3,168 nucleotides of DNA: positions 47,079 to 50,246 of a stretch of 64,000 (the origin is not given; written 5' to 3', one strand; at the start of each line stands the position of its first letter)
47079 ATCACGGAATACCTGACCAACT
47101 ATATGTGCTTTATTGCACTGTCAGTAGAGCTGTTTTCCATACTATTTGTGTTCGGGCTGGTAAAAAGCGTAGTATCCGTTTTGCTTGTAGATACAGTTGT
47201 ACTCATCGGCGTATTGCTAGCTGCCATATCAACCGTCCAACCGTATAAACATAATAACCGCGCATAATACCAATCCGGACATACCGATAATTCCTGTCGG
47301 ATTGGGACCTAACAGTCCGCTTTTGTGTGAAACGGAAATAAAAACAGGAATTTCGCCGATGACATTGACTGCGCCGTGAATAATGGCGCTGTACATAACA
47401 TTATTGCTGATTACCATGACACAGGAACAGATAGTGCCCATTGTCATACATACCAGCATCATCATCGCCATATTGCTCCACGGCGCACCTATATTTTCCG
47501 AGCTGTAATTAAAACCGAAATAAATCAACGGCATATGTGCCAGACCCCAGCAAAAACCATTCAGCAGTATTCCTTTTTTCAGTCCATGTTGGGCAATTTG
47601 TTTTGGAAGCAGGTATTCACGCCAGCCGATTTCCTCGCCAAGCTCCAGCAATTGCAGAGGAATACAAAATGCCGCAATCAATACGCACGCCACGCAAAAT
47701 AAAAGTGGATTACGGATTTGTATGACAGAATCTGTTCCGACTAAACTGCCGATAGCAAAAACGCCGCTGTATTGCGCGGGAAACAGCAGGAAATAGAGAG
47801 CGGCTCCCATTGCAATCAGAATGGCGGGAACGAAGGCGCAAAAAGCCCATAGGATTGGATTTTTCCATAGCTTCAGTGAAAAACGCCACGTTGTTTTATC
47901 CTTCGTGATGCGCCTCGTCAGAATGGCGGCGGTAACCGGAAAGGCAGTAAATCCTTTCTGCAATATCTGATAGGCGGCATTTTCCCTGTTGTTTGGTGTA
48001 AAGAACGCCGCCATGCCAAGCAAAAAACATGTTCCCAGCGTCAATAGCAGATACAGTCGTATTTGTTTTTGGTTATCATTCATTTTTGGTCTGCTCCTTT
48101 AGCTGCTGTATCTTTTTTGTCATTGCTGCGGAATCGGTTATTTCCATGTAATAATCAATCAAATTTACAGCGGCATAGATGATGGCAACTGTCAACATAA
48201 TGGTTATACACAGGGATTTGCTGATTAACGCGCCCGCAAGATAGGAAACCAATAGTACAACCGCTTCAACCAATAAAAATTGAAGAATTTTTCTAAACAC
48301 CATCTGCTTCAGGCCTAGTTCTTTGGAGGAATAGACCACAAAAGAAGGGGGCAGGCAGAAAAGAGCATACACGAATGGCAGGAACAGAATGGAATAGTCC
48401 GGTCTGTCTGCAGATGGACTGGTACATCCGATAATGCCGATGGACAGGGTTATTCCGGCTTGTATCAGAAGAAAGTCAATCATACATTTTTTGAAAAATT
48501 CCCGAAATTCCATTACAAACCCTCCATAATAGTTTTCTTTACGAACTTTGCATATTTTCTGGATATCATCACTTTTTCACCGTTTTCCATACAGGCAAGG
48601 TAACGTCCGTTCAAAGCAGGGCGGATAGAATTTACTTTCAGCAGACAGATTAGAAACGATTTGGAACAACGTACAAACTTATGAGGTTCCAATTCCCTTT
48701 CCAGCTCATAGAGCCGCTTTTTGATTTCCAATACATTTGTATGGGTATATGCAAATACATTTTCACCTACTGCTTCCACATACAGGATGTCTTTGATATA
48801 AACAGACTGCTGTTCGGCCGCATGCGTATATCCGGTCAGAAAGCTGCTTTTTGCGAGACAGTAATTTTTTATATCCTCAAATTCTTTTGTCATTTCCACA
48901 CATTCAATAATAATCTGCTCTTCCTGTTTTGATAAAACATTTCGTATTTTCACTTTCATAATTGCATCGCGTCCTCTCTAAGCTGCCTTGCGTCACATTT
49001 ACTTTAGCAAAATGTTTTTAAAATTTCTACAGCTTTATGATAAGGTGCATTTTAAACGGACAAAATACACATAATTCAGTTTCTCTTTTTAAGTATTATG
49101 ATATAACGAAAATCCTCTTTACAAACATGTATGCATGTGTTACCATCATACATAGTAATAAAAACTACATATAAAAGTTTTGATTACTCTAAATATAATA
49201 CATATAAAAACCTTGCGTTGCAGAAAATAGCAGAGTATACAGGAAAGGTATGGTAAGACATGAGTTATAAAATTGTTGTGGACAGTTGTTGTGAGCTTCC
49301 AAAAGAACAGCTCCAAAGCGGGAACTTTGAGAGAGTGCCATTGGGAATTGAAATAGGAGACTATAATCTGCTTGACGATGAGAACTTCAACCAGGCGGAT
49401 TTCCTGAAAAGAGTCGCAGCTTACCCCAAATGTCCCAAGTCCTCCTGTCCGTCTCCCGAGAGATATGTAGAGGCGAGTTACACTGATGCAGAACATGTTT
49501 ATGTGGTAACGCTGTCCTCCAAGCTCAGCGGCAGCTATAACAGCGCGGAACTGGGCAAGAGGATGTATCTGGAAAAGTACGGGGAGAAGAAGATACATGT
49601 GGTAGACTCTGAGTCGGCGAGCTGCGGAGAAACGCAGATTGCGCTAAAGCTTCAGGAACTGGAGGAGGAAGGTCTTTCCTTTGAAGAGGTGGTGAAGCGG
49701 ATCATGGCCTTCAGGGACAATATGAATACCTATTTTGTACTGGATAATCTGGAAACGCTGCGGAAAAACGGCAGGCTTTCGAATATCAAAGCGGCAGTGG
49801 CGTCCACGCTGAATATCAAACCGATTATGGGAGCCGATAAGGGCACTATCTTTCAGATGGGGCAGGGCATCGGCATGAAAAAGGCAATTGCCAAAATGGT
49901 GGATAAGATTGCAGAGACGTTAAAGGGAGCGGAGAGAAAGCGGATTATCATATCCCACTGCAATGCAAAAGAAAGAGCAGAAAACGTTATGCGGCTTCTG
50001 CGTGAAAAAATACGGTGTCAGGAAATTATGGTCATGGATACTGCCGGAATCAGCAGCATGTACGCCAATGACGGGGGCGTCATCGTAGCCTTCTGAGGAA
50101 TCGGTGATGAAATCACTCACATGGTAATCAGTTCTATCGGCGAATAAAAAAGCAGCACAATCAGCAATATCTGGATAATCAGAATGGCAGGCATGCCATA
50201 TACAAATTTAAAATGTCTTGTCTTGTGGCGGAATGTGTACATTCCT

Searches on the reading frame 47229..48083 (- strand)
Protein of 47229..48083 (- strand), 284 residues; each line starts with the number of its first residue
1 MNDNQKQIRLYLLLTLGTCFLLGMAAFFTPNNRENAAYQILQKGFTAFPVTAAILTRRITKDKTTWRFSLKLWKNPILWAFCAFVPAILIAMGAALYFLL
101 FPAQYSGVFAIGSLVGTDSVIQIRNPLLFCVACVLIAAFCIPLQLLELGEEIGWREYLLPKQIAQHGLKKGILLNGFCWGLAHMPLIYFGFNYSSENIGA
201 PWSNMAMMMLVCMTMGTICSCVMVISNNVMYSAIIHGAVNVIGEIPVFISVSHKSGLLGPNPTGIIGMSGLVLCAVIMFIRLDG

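Call 42: search_protein_families(library=phrogs, proteins=[window:47229-48083:-], max_evalue=0.00001)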
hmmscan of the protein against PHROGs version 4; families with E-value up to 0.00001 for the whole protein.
window:47229-48083:- (284 aa): 1 family
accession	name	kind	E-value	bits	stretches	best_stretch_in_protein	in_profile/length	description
phrog_33900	-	unknown function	4.5e-07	30.8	1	148-277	196-316/328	-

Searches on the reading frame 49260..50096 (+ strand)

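Call 42: search_protein_families(library=phrogs, proteins=[window:49260-50096:+], max_evalue=0.00001)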
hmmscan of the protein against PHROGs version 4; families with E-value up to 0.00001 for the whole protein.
window:49260-50096:+ (278 aa): 1 family
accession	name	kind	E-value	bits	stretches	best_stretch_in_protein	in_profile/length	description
phrog_17399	-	unknown function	2.8e-37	129.5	1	3-273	3-272/280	-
